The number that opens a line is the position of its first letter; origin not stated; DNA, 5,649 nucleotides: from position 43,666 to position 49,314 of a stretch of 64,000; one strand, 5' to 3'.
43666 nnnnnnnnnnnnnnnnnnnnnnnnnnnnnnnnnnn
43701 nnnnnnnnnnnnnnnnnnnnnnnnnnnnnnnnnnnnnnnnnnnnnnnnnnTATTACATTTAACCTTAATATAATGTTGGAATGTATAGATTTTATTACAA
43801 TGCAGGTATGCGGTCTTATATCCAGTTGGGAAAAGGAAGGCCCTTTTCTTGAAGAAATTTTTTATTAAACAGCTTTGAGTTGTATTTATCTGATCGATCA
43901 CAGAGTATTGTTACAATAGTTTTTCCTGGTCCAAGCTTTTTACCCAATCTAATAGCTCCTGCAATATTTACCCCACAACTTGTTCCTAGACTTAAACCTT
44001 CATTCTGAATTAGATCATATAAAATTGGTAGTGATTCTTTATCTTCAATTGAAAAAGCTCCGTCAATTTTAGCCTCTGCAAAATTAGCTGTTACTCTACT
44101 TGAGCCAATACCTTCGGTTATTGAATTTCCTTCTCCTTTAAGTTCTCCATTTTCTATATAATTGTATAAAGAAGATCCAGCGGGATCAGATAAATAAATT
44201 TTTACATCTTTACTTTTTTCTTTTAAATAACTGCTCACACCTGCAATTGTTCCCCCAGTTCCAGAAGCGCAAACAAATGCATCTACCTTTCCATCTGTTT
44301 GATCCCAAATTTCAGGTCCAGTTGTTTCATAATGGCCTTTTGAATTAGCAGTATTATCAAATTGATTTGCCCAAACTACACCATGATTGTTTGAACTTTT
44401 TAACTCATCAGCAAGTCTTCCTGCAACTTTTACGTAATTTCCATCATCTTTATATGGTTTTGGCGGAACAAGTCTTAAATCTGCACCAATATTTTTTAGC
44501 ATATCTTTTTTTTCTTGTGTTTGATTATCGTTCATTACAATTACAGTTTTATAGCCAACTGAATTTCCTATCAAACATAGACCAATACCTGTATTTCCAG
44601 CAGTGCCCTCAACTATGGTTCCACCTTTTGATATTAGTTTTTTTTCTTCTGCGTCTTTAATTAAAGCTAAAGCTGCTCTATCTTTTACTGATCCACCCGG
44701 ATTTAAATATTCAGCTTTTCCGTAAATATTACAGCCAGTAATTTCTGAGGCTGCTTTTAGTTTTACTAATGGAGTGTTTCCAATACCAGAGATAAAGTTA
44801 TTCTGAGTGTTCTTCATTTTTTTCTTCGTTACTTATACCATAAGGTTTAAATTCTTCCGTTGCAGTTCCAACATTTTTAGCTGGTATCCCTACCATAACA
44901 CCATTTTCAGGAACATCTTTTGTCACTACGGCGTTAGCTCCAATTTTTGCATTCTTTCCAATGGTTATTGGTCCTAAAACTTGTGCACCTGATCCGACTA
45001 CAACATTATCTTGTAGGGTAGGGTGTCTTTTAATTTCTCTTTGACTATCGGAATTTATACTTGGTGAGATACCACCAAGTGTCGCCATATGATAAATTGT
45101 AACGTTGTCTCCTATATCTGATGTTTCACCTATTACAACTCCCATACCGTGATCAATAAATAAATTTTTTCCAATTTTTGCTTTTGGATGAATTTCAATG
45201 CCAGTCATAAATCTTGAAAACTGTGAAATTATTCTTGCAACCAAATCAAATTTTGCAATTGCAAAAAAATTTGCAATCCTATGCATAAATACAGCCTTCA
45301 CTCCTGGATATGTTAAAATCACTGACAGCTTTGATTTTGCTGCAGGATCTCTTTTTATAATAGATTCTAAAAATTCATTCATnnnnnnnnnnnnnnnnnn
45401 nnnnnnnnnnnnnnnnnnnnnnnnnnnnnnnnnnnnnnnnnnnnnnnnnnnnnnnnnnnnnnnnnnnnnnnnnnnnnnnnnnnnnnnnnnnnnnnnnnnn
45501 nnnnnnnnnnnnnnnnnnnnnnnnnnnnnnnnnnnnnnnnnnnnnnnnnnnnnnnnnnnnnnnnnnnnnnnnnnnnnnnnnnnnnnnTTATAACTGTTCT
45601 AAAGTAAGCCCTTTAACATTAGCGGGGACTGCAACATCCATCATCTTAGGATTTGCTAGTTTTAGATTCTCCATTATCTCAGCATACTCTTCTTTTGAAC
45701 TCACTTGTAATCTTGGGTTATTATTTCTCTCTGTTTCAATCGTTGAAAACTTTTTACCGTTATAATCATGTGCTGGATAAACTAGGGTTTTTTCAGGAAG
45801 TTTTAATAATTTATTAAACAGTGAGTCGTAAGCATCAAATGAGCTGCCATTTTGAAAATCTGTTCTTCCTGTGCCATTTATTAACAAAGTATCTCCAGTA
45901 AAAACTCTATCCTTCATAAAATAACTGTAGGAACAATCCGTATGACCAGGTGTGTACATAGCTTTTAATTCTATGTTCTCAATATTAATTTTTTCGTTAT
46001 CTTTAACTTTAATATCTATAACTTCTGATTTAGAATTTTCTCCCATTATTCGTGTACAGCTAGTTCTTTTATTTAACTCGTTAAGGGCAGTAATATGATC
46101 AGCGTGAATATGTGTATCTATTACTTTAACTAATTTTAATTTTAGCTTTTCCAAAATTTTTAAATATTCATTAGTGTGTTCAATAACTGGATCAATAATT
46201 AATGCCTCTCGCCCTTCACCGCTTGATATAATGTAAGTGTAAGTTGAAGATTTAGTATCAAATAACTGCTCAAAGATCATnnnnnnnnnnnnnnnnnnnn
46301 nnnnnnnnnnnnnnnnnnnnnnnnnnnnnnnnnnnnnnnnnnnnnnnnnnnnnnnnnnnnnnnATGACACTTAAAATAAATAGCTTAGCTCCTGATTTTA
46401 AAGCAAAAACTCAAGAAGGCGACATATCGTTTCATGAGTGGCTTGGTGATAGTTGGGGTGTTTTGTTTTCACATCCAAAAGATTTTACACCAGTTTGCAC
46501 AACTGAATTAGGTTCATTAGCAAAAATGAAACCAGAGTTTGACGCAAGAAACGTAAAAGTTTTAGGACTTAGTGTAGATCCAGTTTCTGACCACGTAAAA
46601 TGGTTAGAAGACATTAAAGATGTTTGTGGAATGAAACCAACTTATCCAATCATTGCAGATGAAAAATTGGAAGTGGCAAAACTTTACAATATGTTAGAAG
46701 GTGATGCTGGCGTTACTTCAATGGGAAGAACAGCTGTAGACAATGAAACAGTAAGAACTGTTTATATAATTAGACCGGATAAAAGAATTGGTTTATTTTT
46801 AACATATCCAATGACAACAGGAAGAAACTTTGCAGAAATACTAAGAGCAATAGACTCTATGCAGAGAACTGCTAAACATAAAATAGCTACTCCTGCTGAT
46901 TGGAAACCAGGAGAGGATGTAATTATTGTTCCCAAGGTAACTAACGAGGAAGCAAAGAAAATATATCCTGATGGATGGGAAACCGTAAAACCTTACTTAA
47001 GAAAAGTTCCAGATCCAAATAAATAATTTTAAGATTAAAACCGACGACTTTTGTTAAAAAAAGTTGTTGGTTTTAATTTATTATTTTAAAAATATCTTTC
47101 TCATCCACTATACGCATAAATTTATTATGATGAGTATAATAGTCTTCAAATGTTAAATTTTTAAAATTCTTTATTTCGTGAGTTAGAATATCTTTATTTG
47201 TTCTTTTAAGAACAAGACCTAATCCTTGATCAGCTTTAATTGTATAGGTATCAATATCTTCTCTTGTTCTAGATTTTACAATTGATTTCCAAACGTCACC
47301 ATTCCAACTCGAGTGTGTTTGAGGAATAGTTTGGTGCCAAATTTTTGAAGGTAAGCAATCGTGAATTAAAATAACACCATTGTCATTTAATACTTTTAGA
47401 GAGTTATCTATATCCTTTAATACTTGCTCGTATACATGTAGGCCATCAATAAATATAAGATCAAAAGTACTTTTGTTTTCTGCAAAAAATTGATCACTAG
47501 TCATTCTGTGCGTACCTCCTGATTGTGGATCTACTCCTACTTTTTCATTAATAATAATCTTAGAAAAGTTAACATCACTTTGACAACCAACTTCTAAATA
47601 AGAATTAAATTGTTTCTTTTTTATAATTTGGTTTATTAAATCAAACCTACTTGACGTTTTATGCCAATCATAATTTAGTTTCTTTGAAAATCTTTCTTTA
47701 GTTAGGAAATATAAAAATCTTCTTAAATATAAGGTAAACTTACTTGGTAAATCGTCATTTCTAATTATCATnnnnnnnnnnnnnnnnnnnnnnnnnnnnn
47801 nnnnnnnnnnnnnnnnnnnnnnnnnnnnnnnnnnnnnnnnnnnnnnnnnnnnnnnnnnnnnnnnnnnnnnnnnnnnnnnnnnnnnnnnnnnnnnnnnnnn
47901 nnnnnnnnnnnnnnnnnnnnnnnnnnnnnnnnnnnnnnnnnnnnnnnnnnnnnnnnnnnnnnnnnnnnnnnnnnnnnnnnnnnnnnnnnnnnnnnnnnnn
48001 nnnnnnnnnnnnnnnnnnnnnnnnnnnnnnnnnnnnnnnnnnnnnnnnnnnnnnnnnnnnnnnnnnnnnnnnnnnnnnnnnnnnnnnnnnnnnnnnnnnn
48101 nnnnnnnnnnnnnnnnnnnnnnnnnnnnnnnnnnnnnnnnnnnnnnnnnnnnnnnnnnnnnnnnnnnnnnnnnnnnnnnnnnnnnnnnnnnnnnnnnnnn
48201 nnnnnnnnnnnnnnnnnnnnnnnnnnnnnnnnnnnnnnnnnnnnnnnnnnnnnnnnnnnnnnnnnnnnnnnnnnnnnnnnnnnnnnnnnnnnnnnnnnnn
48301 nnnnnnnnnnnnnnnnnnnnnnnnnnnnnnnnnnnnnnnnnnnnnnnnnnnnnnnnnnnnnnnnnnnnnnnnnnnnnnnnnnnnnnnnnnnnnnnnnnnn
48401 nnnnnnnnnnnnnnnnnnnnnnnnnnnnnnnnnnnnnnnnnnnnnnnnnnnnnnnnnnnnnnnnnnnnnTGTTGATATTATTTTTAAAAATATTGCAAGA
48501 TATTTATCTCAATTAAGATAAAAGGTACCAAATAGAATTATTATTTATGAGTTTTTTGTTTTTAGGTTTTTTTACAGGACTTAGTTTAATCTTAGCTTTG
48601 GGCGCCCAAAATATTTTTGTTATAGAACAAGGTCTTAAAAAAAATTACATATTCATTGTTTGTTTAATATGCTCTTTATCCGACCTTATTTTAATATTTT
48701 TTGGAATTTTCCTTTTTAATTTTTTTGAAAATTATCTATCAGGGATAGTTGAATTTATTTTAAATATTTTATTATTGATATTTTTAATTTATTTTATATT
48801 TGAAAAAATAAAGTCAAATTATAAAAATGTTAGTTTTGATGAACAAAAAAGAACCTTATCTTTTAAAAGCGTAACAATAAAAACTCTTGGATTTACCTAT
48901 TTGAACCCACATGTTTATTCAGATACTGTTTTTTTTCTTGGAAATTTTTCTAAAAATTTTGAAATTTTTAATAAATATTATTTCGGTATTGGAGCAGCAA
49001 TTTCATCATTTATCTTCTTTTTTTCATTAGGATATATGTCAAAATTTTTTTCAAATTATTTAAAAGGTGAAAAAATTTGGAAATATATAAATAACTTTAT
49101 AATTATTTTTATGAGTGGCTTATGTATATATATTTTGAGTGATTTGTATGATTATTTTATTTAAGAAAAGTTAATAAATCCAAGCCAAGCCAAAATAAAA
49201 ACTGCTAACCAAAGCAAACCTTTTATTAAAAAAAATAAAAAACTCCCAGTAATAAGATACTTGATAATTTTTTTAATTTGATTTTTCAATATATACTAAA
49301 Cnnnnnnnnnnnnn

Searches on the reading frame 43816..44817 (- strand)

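Call 61: search_protein_families(library=pfam, proteins=[window:43816-44817:-], max_evalue=0.00001)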
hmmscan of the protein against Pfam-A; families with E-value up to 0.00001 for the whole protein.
window:43816-44817:- (333 aa): 1 family
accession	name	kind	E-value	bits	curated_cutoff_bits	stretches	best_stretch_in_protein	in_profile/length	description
PF00291.31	PALP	-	2.1e-72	244.4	35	1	11-307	4-295/295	Pyridoxal-phosphate dependent enzyme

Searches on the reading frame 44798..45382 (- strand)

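Call 61: search_protein_families(library=pfam, proteins=[window:44798-45382:-], max_evalue=0.00001)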
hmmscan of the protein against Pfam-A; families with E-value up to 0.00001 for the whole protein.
window:44798-45382:- (194 aa): 2 families
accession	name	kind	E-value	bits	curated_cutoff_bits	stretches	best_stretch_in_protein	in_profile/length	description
PF00132.30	Hexapep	-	1.8e-15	56.3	27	1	120-155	1-36/36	Bacterial transferase hexapeptide (six repeats)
PF14602.12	Hexapep_2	-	4.9e-08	33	27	1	125-155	6-34/34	Hexapeptide repeat of succinyl-transferase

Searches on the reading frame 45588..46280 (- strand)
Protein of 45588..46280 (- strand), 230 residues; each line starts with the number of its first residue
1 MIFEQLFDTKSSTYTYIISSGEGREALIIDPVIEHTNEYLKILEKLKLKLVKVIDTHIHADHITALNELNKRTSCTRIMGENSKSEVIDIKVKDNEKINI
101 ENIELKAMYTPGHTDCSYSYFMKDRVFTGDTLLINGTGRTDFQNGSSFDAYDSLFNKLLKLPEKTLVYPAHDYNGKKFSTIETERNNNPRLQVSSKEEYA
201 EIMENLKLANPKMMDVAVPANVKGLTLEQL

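Call 61: search_protein_families(library=pfam, proteins=[window:45588-46280:-], max_evalue=0.00001)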
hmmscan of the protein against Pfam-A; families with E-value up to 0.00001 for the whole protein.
window:45588-46280:- (230 aa): 1 family
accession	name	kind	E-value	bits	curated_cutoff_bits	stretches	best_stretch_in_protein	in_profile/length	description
PF00753.33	Lactamase_B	-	7.2e-18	65.7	22.7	2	95-171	114-196/196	Metallo-beta-lactamase superfamily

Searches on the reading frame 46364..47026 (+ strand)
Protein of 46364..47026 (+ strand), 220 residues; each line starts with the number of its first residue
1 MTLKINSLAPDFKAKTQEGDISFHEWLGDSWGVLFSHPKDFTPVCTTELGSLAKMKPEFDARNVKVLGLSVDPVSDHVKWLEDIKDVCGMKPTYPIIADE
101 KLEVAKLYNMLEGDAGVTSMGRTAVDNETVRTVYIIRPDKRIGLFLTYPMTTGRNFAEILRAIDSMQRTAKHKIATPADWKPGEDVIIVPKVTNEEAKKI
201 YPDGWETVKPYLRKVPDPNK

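Call 61: search_protein_families(library=pfam, proteins=[window:46364-47026:+], max_evalue=0.00001)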
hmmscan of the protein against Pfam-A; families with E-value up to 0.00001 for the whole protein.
window:46364-47026:+ (220 aa): 3 families
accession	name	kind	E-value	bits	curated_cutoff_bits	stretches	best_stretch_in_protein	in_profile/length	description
PF00578.27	AhpC-TSA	-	3.9e-29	101.5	26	1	6-142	2-121/124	AhpC/TSA family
PF10417.14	1-cysPrx_C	-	7.9e-13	48.6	21.1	1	166-204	2-41/41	C-terminal domain of 1-Cys peroxiredoxin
PF08534.16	Redoxin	-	1.5e-09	38.2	26.6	1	6-125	3-121/148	Redoxin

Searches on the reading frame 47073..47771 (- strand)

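Call 60: search_protein_families(library=pfam, proteins=[window:47073-47771:-], max_evalue=0.00001)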
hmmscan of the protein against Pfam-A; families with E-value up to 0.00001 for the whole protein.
window:47073-47771:- (232 aa): 1 family
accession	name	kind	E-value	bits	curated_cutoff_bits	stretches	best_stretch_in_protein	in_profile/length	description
PF13578.12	Methyltransf_24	-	2.6e-12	48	26.3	1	88-139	53-105/105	Methyltransferase domain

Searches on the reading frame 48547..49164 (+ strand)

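Call 60: search_protein_families(library=pfam, proteins=[window:48547-49164:+], max_evalue=0.00001)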
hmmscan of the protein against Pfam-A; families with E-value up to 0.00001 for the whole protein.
window:48547-49164:+ (205 aa): 1 family
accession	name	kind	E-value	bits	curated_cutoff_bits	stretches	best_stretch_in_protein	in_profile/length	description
PF01810.24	LysE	-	5.6e-19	68.8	25.6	1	12-198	1-191/193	LysE type translocator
